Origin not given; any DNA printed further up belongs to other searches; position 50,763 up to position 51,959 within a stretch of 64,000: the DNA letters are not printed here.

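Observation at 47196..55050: AT-rich island with an integrase remnant and an AraC-headed operon: protease-like protein + unknown partner + dedicated KR-ACP-KS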

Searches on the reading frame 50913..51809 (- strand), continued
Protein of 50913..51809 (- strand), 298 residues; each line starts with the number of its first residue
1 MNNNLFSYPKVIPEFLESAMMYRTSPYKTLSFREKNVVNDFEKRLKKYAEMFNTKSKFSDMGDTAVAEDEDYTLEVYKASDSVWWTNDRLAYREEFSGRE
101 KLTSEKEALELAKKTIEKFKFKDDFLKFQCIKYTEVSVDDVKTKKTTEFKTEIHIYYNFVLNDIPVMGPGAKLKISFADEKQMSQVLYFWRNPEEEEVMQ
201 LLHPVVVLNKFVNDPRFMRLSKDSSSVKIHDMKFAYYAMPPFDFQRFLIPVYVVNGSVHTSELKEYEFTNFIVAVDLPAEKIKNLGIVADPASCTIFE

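Call 75: fold_search(model_id=the predicted structure, library=viral)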
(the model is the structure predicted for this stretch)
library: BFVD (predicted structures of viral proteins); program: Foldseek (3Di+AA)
matches with E <= 10: 881; with E <= 0.001: 0
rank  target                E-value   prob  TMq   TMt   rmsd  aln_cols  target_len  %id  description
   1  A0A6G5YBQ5            1.7e-03  0.90  0.16  0.20  18.1       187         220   13  (no name in the UniProt tables at hand)
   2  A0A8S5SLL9            3.2e-03  0.98  0.22  0.30  14.4       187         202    9  Uncharacterized protein [Siphoviridae sp. ctrCN24]
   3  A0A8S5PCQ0            1.6e-02  0.30  0.13  0.16  19.3       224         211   11  Putative tRNA pseudouridine synthase B/ACA, guide RNA, RNA-protein complex [Siphoviridae sp. ctCeQ13]
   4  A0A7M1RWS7            2.3e-02  0.09  0.10  0.05  29.2       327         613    9  Uncharacterized protein [uncultured phage cr3_1]
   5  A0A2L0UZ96            2.7e-02  0.12  0.13  0.06  24.5       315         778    8  Zeta toxin domain-containing protein [Agrobacterium phage Atu_ph07]
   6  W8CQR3                4.0e-02  0.05  0.08  0.12  35.4       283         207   11  (no name in the UniProt tables at hand)
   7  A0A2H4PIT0            4.7e-02  0.30  0.14  0.20  19.3       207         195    9  Uncharacterized protein [Corynebacterium phage phi673]
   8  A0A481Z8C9            5.6e-02  0.28  0.15  0.23  21.7       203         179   10  MORN repeat protein [Pithovirus LCPAC201]
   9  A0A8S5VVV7            6.6e-02  0.08  0.11  0.06  18.6       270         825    9  (no name in the UniProt tables at hand)
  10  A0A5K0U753            7.7e-02  0.08  0.12  0.13  19.0       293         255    8  Uncharacterized protein [Yasminevirus sp. GU-2018]
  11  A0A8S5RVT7            9.1e-02  0.69  0.18  0.36  11.3       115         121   10  Uncharacterized protein [Siphoviridae sp. ctHip2]
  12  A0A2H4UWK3            9.1e-02  0.16  0.12  0.19  16.3       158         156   14  Ankyrin repeat domain-containing protein [Bodo saltans virus]
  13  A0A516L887            9.7e-02  0.33  0.11  0.22  14.7       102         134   12  (no name in the UniProt tables at hand)
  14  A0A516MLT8            1.0e-01  0.08  0.12  0.03  28.1       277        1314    8  (no name in the UniProt tables at hand)
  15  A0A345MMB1            1.2e-01  0.20  0.15  0.23  15.4       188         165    8  (no name in the UniProt tables at hand)
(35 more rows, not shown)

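Call 87: search_solved_structures(query=L064:3810-5048:+, max_evalue=1e-30, show_alignments=1)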
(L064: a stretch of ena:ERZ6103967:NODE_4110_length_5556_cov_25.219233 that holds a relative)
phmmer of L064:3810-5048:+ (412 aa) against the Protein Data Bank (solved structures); distinct sequences matched with E-value up to 1e-30: 72 (the best 60 are shown).
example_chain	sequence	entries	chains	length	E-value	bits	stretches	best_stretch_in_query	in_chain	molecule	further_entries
3o04_A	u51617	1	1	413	7.1e-90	304.8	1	4-410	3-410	beta-keto-acyl carrier protein synthase II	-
5sxo_A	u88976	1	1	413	1.3e-89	303.9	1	4-410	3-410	3-oxoacyl-[acyl-carrier-protein] synthase 2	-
4ls5_A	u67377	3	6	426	7.3e-89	301.5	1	4-409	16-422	3-oxoacyl-[acyl-carrier-protein] synthase 2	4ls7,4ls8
4ls6_A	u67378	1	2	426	9.9e-89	301.1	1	4-409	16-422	3-oxoacyl-[acyl-carrier-protein] synthase 2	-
4qav_A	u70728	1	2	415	2.4e-84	286.7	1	4-410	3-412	3-oxoacyl-[acyl-carrier-protein] synthase 2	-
4jga_A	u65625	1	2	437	4.4e-83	282.5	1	4-409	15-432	3-oxoacyl-[acyl-carrier-protein] synthase 2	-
1j3n_A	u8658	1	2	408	6.1e-83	282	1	6-410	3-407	3-oxoacyl-(acyl-carrier protein) synthase II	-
1e5m_A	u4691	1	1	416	5.3e-82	278.9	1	4-409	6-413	BETA KETOACYL ACYL CARRIER PROTEIN SYNTHASE II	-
2gqd_A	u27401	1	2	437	9.1e-82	278.1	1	2-410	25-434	3-oxoacyl-[acyl-carrier-protein] synthase 2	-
8qm1_A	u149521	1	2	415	7.4e-81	275.1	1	4-409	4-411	3-oxoacyl-[acyl-carrier-protein] synthase 2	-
4b7v_A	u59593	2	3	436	8.6e-81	274.9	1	4-409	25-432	3-OXOACYL-[ACYL-CARRIER-PROTEIN] SYNTHASE 2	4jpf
9s5h_B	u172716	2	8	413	4.7e-80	272.5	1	4-409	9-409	3-oxoacyl-(Acyl-carrier-protein) synthase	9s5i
8cn8_A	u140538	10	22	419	1.3e-79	271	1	4-409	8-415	3-oxoacyl-[acyl-carrier-protein] synthase 2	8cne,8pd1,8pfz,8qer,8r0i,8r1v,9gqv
8pj0_A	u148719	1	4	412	2.3e-79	270.3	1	5-409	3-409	3-oxoacyl-[acyl-carrier-protein] synthase 2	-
4jb6_A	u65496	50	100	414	3.8e-79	269.5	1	4-409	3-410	3-oxoacyl-[acyl-carrier-protein] synthase 2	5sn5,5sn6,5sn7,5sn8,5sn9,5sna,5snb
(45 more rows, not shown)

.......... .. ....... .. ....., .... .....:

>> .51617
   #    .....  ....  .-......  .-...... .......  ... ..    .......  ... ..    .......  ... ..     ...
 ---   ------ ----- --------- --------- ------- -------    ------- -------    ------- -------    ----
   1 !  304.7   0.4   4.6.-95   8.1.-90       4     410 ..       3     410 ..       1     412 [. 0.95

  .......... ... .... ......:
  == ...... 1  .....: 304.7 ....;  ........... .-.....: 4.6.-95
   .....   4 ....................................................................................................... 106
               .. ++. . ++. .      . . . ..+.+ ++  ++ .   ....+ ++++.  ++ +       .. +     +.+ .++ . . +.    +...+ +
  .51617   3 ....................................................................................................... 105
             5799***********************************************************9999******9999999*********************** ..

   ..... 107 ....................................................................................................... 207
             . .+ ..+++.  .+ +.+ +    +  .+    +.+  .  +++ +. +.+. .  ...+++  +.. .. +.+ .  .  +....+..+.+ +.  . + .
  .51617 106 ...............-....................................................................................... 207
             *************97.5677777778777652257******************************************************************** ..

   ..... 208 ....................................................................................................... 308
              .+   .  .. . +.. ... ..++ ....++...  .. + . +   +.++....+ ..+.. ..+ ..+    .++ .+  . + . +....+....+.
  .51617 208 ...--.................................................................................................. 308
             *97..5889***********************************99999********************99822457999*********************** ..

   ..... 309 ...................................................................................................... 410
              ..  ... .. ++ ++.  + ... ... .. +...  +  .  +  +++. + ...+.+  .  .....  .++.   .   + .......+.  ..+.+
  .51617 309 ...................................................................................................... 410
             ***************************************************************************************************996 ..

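Call 89: find_encoding_contigs(protein=P0122, flank=10000, max_places=2)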
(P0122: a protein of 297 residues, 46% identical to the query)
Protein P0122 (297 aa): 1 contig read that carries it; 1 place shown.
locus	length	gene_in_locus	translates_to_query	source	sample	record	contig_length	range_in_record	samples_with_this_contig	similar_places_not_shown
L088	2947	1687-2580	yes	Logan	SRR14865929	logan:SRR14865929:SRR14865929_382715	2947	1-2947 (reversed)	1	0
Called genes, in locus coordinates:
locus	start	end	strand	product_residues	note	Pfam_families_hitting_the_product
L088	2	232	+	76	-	?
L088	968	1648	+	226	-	PF19872:DUF6345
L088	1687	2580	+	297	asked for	-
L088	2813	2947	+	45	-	?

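Call 90: find_encoding_contigs(protein=P0128, flank=10000, max_places=2)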
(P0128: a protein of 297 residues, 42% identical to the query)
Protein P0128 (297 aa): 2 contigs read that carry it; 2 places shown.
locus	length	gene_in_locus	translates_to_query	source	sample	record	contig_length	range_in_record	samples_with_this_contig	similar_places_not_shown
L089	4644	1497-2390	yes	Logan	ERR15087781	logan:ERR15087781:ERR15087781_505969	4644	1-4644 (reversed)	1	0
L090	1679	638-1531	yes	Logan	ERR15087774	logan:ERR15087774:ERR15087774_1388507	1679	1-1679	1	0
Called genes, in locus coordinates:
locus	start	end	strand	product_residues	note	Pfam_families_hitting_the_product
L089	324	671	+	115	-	-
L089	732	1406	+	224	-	PF19872:DUF6345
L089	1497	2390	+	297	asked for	-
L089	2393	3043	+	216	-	PF01370:Epimerase, PF04321:RmlD_sub_bind (weak), PF13561:adh_short_C2, PF08659:KR, PF00106:adh_short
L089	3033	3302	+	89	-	PF00550:PP-binding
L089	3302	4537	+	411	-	PF00109:ketoacyl-synt, PF00108:Thiolase_N (faint), PF02801:Ketoacyl-synt_C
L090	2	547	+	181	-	?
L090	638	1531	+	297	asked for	-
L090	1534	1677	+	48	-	?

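Call 91: find_encoding_contigs(protein=P0130, flank=10000, max_places=2)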
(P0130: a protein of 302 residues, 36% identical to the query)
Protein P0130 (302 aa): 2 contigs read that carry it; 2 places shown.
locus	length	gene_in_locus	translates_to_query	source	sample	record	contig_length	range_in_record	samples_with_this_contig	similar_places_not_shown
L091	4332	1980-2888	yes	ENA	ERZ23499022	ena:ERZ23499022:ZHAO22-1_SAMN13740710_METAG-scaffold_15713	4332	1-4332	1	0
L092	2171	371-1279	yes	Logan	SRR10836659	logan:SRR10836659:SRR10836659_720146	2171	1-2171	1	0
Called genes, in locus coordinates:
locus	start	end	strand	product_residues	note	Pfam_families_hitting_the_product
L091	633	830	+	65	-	PF07883:Cupin_2 (faint)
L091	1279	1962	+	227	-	PF19872:DUF6345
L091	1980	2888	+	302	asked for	-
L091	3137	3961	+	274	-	-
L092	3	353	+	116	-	?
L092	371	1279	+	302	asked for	-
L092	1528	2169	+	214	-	?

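Call 93: search_protein_families(library=ncbifam, proteins=[L064:3810-5048:+, L064:2918-3559:+, L064:3575-3817:+, L089:3302-4537:+], max_evalue=1e-8)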
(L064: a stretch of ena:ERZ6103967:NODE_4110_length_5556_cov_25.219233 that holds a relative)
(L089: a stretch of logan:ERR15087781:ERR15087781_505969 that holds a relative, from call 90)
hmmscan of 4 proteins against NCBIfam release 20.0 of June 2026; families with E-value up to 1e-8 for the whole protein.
L064:3810-5048:+ (412 aa): 19 families
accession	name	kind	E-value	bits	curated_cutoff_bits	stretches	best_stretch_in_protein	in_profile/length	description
TIGR03150.1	fabF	equivalog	2.8e-125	418.2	493.75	1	6-409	2-407/407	beta-ketoacyl-ACP synthase II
NF005589.0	PRK07314.1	subfamily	1e-122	409.9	387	1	4-410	3-411/413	beta-ketoacyl-ACP synthase II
NF004970.0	PRK06333.1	subfamily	3.1e-99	332.7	525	1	3-409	2-420/424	beta-ketoacyl-ACP synthase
NF006274.0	PRK08439.1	equivalog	4.4e-94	315.5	621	1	6-410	3-405/406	beta-ketoacyl-ACP synthase II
NF005076.0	PRK06501.1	equivalog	2.7e-81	273.6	629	1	7-410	13-422/425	beta-ketoacyl-ACP synthase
NF006434.0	PRK08722.1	equivalog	3e-81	273.4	759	1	5-410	4-413/414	beta-ketoacyl-ACP synthase II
NF006587.0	PRK09116.1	equivalog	8e-78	262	470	1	5-410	2-406/408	beta-ketoacyl-ACP synthase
NF006618.0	PRK09185.1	subfamily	4.2e-72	243.4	407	1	5-411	3-393/394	beta-ketoacyl-ACP synthase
NF005916.1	PRK07910.1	equivalog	2.1e-68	231.1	560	1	23-408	30-415/418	KasA/KasB family beta-ketoacyl-ACP synthase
NF005935.0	PRK07967.1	equivalog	2.3e-68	230.9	630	1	6-411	3-404/406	beta-ketoacyl-ACP synthase I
NF004618.0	PRK05952.1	equivalog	1.3e-65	221.8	455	1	6-411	3-383/384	beta-ketoacyl-ACP synthase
NF005490.0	PRK07103.1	equivalog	1.5e-65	221.9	445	1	4-411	3-413/414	polyketide beta-ketoacyl:acyl carrier protein synthase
NF058662.1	cispenta_AmcF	equivalog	1.2e-54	185.7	325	1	7-409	2-368/369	cispentacin biosynthesis acyltransferase subunit AmcF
NF045894.1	PKS_plus_SDR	equivalog_domain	4e-39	134.1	1740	1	85-411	100-427/1515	type I polyketide synthase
NF040607.1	mycolic_Pks13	equivalog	6.6e-36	123.3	2100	1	147-410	250-525/1680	polyketide synthase Pks13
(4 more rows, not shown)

L064:2918-3559:+ (213 aa): 148 families (the best 25 are shown)
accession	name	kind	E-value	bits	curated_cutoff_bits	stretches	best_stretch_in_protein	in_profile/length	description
TIGR01830.1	3oxo_ACP_reduc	equivalog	3.8e-34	118.4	297.75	1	30-209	53-237/239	3-oxoacyl-[acyl-carrier-protein] reductase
NF009466.0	PRK12826.1-2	subfamily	2.2e-31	109.2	222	1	27-211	55-245/248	3-oxoacyl-ACP reductase FabG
NF004198.0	PRK05653.1-3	equivalog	1.4e-30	106.6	296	1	30-212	61-248/248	3-oxoacyl-ACP reductase FabG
NF009464.0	PRK12824.1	subfamily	2.6e-30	105.9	269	1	21-212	51-244/245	3-oxoacyl-ACP reductase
TIGR01829.1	AcAcCoA_reduct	subfamily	6.1e-30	104.7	302.1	1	19-211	44-241/242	acetoacetyl-CoA reductase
NF004200.0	PRK05653.1-5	equivalog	4.4e-29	101.7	273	1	31-210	58-241/242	3-oxoacyl-ACP reductase FabG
NF004197.0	PRK05653.1-1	equivalog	9.3e-29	100.8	332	1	46-211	79-247/249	3-oxoacyl-ACP reductase FabG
NF047420.2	EF_P_mod_YmfI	equivalog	1.1e-28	100.6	238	1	27-210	51-235/236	elongation factor P 5-aminopentanone reductase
NF004199.0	PRK05653.1-4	equivalog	5.9e-26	91.5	301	1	48-211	80-246/247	3-oxoacyl-ACP reductase FabG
NF053542.1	FlxB_rubin_SDR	equivalog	1.2e-25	90.7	340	1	42-209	71-238/239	flexirubin biosynthesis SDR family reductase FlxB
NF006072.0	PRK08217.1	subfamily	1.9e-25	90.1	298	1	62-210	102-251/253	3-ketoacyl-(acyl-carrier-protein) reductase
NF005559.1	PRK07231.1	subfamily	6.7e-25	88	215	1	32-211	59-248/249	glucose 1-dehydrogenase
NF006074.0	PRK08220.1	equivalog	4.9e-24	85.3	312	1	1-209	12-246/251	2,3-dihydro-2,3-dihydroxybenzoate dehydrogenase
TIGR04316.1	dhbA_paeA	equivalog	1.4e-23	83.8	300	1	29-209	51-246/250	2,3-dihydro-2,3-dihydroxybenzoate dehydrogenase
NF012208.0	SDR_dihy_bifunc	exception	7.4e-22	78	325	1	32-210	55-231/233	bifunctional dihydropteridine reductase/dihydrofolate reductase TmpR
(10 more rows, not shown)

L064:3575-3817:+ (80 aa): 7 families
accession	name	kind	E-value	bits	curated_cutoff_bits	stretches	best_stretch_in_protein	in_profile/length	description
NF002148.0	PRK00982.1-2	subfamily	1.2e-14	53.8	71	1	5-73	8-76/79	acyl carrier protein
TIGR00517.1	acyl_carrier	equivalog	5.6e-14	51.8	70.45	1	6-73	8-75/77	acyl carrier protein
NF002151.0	PRK00982.1-5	equivalog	3.1e-13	49.7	92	1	5-73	7-75/78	acyl carrier protein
NF002149.0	PRK00982.1-3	equivalog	9.6e-13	47.9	106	1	5-73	7-75/78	acyl carrier protein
NF002150.0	PRK00982.1-4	subfamily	2.1e-12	47.1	66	1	6-73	10-77/80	acyl carrier protein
NF002147.0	PRK00982.1-1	equivalog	8.7e-11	41.5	84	1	4-75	10-81/83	acyl carrier protein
NF040636.1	AcpM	exception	1.8e-09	37.4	146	1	4-78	8-82/93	meromycolate extension acyl carrier protein AcpM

L089:3302-4537:+ (411 aa): 19 families
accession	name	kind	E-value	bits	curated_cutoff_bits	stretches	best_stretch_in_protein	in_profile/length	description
TIGR03150.1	fabF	equivalog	1.6e-119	399.3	493.75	1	4-408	1-407/407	beta-ketoacyl-ACP synthase II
NF005589.0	PRK07314.1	subfamily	2e-117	392.4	387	1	1-410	1-412/413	beta-ketoacyl-ACP synthase II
NF004970.0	PRK06333.1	subfamily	4.8e-99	332.1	525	1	1-411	1-423/424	beta-ketoacyl-ACP synthase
NF006274.0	PRK08439.1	equivalog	3.3e-87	292.9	621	1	4-409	2-405/406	beta-ketoacyl-ACP synthase II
NF006434.0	PRK08722.1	equivalog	8.9e-82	275.1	759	1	1-409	1-413/414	beta-ketoacyl-ACP synthase II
NF005076.0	PRK06501.1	equivalog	2.3e-77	260.7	629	1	141-409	153-422/425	beta-ketoacyl-ACP synthase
NF006587.0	PRK09116.1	equivalog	5.5e-75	252.7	470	1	4-410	2-407/408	beta-ketoacyl-ACP synthase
NF005935.0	PRK07967.1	equivalog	1.3e-68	231.7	630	1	4-410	2-404/406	beta-ketoacyl-ACP synthase I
NF006618.0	PRK09185.1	subfamily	2e-64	218.1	407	1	5-409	4-392/394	beta-ketoacyl-ACP synthase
NF005916.1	PRK07910.1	equivalog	2.6e-64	217.7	560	1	21-409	29-417/418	KasA/KasB family beta-ketoacyl-ACP synthase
NF004618.0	PRK05952.1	equivalog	1.2e-63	215.4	455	1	73-409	56-382/384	beta-ketoacyl-ACP synthase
NF005490.0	PRK07103.1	equivalog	3.3e-63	214.2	445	1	3-410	3-413/414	polyketide beta-ketoacyl:acyl carrier protein synthase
NF058662.1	cispenta_AmcF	equivalog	4e-56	190.6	325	1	6-408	2-368/369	cispentacin biosynthesis acyltransferase subunit AmcF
NF045894.1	PKS_plus_SDR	equivalog_domain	4.6e-44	150.4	1740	1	83-408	99-425/1515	type I polyketide synthase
NF040607.1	mycolic_Pks13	equivalog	6.3e-43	146.5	2100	1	147-410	255-526/1680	polyketide synthase Pks13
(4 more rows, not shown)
